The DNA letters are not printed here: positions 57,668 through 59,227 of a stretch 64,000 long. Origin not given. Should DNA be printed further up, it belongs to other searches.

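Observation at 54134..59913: Three-gene unknown module: giant Ig/helical scaffold + catalytically eroded Hsp70-like protein + TPR protein, next to CIRCE-regulated Hsp90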

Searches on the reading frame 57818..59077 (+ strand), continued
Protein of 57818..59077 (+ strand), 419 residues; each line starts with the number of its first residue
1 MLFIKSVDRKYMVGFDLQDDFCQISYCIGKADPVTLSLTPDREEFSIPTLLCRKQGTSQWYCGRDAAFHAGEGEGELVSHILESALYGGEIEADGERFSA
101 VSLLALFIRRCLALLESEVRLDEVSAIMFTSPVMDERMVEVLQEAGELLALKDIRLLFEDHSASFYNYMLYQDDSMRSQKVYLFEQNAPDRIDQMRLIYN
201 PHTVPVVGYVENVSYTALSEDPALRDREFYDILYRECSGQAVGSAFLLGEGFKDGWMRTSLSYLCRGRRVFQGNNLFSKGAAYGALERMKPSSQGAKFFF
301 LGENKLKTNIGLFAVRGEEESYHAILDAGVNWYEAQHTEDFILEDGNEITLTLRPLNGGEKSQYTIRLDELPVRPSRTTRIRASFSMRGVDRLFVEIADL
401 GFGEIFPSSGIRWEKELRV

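Call 63: list_cluster_members(proteins=[P0036, P0051, P0083, P0048, P0047, P0064, P0222, P0238, P0178, P0132])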
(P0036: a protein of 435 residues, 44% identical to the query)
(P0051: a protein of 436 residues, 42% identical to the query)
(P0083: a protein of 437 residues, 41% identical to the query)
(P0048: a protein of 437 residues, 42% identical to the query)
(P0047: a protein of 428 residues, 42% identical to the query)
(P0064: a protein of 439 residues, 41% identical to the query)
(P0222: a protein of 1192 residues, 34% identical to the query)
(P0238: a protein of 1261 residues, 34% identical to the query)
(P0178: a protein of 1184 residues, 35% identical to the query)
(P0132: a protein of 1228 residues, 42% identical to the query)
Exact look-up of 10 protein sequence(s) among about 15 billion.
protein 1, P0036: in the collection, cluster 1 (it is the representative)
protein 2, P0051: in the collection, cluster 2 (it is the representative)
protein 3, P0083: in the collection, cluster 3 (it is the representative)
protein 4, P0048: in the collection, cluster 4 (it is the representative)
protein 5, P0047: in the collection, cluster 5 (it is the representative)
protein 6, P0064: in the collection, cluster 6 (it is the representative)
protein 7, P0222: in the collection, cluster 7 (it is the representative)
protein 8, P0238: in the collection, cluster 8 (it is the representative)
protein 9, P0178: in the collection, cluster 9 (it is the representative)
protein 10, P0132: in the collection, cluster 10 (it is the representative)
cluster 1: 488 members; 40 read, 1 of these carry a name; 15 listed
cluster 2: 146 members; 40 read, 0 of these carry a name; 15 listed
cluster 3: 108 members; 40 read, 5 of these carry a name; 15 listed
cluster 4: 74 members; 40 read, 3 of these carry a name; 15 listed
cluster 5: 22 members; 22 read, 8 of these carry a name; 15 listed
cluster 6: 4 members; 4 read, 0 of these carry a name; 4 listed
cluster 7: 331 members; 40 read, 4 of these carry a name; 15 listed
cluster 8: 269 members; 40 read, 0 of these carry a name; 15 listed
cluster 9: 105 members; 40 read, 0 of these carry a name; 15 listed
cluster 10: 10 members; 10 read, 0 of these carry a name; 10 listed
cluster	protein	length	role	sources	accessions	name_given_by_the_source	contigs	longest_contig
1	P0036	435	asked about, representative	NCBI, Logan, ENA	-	-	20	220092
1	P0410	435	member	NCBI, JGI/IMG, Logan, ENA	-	hypothetical protein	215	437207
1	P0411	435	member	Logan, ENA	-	-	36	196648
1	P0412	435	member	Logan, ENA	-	-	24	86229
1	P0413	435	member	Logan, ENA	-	-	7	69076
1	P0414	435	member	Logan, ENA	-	-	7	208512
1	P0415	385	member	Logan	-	-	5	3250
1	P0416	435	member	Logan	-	-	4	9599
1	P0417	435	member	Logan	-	-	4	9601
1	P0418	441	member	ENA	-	-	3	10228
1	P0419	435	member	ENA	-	-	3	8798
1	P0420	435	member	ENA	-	-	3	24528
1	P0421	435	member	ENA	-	-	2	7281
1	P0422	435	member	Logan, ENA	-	-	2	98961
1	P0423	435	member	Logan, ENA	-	-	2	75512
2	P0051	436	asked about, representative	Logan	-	-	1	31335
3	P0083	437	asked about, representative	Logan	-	-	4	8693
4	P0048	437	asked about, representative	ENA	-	-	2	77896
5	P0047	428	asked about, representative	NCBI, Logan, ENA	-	-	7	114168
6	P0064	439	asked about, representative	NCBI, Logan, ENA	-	-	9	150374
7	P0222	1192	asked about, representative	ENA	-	-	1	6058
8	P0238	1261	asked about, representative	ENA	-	-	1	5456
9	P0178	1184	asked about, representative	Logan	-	-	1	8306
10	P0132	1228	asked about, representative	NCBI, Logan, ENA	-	-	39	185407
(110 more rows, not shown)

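Call 64: find_related_loci(query=A1, collection=viral_contigs, flank=8000)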
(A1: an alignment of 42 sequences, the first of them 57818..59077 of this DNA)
Query A1 (419 aa) in viral_contigs; peptide patterns used: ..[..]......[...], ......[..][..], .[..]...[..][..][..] (x = any residue, [..] = any of these).
102 stretches matched a pattern; 1 encode a relative of the query (tblastn E <= 1e-3); 1 distinct loci.
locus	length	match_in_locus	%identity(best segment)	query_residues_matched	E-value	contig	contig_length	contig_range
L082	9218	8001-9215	40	10-419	1e-89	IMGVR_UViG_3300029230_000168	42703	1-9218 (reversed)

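Call 74: search_protein_families(library=pfam, alignment_id=A1, max_evalue=1)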
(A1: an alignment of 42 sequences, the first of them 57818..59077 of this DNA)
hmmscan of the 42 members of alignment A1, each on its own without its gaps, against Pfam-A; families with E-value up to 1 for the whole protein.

A. member 1, window:57818-59077:+ (419 aa): 2 families
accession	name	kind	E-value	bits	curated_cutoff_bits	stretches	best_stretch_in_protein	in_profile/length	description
PF18980.5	DUF5716_C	-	3.5e-89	299.1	34.7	1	126-418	1-295/296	Family of unknown function (DUF5716) C-terminal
PF05221.23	AdoHcyase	-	0.032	13.8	25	1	308-354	90-137/299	S-adenosyl-L-homocysteine hydrolase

B. families by the number of members that match (of 42 scanned): 21 families
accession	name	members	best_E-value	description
PF18980.5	DUF5716_C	42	1.8e-111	Family of unknown function (DUF5716) C-terminal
PF07295.17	DUF1451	2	0.16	Zinc-ribbon containing domain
PF15326.11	TEX15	1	0.00072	Testis expressed sequence 15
PF20703.3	nSTAND1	1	0.00075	Novel STAND NTPase 1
PF20058.4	DUF6457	1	0.0084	Domain of unknown function (DUF6457)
PF14279.12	HNH_5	1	0.021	HNH endonuclease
PF05221.23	AdoHcyase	1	0.032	S-adenosyl-L-homocysteine hydrolase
PF07056.16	DUF1335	1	0.044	Protein of unknown function (DUF1335)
PF03660.19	PHF5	1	0.066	PHF5-like protein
PF04348.19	LppC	1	0.083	LppC putative lipoprotein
PF11713.13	Peptidase_C80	1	0.089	Peptidase C80 family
PF17890.6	WW_like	1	0.12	Peptidoglycan hydrolase LytB WW-like domain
PF03419.18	Peptidase_U4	1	0.12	Sporulation factor SpoIIGA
PF16870.10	OxoGdeHyase_C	1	0.13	2-oxoglutarate dehydrogenase C-terminal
PF06150.17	ChaB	1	0.14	ChaB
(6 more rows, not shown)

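Call 76: search_solved_structures(query=A4, max_evalue=10, show_alignments=1)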
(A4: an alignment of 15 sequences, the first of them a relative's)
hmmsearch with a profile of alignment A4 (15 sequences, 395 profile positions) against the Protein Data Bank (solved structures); distinct sequences matched with E-value up to 10: 2.
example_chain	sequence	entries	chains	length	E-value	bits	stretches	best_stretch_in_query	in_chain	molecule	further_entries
9v3e_A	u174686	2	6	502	1.1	11.2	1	89-149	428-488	Fusion glycoprotein F0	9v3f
9shw_Aa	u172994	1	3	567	2.1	10.3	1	89-149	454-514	Fusion glycoprotein F0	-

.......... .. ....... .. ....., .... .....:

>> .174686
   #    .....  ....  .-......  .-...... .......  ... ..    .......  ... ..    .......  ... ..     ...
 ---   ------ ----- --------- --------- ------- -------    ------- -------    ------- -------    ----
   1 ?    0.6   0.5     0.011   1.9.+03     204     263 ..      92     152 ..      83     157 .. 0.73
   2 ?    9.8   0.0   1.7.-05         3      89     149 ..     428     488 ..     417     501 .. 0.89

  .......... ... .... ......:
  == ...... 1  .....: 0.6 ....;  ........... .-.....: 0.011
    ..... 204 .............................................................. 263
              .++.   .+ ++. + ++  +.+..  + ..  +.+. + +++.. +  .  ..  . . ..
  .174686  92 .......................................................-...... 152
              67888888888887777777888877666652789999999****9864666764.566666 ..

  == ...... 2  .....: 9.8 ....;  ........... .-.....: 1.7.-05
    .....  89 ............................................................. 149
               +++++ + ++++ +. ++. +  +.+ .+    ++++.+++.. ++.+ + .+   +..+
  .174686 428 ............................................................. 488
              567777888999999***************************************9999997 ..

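Call 77: search_protein_families(library=ncbifam, alignment_id=A4, max_evalue=0.1)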
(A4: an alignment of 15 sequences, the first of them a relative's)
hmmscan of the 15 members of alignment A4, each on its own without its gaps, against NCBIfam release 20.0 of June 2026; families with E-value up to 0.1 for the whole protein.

A. member 1, L053:4429-5622:+ (397 aa): 6 families
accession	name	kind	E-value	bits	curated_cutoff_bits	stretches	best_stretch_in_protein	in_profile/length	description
NF004877.0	PRK06241.1-2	subfamily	0.00038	18.8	866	1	75-167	24-116/869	phosphoenolpyruvate synthase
NF033634.1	SLATT_1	domain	0.0049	16.8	41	1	155-252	4-97/132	SLATT domain-containing protein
TIGR00159.1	TIGR00159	equivalog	0.012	15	188.8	1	175-215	37-77/254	diadenylate cyclase CdaA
NF041501.1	cola_mem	domain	0.022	13.8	150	1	152-241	42-128/312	FGLLP motif-containing membrane protein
TIGR00437.1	feoB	equivalog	0.033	12.9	315.65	1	62-224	145-286/594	ferrous iron transport protein B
NF011951.0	PRK15422.1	equivalog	0.044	14.1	132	1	126-178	8-60/81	septal ring assembly protein ZapB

B. families by the number of members that match (of 15 scanned): 21 families
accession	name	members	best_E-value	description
NF045487.1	ASRP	4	5.2e-05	archaea-specific SMC-related protein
NF003034.1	PRK03918.1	3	3.2e-06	DNA double-strand break repair ATPase Rad50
NF033634.1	SLATT_1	2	9.9e-06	SLATT domain-containing protein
NF004877.0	PRK06241.1-2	1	0.00038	phosphoenolpyruvate synthase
NF047515.1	SpiroCoCo_C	1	0.00059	SpiroCoCo family coiled-coil protein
NF004375.0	PRK05740.1-6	1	0.0041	preprotein translocase subunit SecE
NF041291.1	StbC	1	0.0076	plasmid stabilization protein StbC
TIGR00159.1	TIGR00159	1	0.012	diadenylate cyclase CdaA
NF033688.1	MG406_fam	1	0.012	MG406 family protein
NF010497.0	PRK13916.1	1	0.012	plasmid segregation protein ParR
NF008441.0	PRK11285.1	1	0.015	L-arabinose ABC transporter permease AraH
NF041501.1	cola_mem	1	0.022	FGLLP motif-containing membrane protein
TIGR00879.1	SP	1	0.022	sugar porter family MFS transporter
TIGR00792.1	gph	1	0.024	glycoside-pentoside-hexuronide (GPH):cation symporter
TIGR03082.1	Gneg_AbrB_dup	1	0.028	membrane protein AbrB duplication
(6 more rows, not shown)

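Call 78: search_protein_families(library=padloc, alignment_id=A4, max_evalue=0.1)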
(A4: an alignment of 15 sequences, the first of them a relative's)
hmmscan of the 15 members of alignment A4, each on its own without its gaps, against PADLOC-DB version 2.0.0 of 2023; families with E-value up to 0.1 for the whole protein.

A. member 1, L053:4429-5622:+ (397 aa): 1 family
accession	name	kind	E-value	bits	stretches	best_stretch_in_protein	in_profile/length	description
PDLC00519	JetC1|JetC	-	0.00058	16.2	1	53-177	622-749/1097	DUF3584 domain; MukB-like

B. families by the number of members that match (of 15 scanned): 8 families
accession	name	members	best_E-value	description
PDLC00519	JetC1|JetC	2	0.00058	DUF3584 domain; MukB-like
PDLC00006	DruC1|DruC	2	0.0017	Unknown function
PDLC03234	MTase_II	2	0.0089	Type II methyltransferase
PDLC01992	CARF_m9--CARF_TM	1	0.0018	-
PDLC01449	Cas1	1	0.0065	"CAS-I,CAS-II,CAS-III,CAS-IV,CAS-V,CAS-VI; acquisition_1"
PDLC03841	LeoBC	1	0.012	-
PDLC03378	MTase_II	1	0.013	Type II methyltransferase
PDLC01072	Csx23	1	0.013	Unknown function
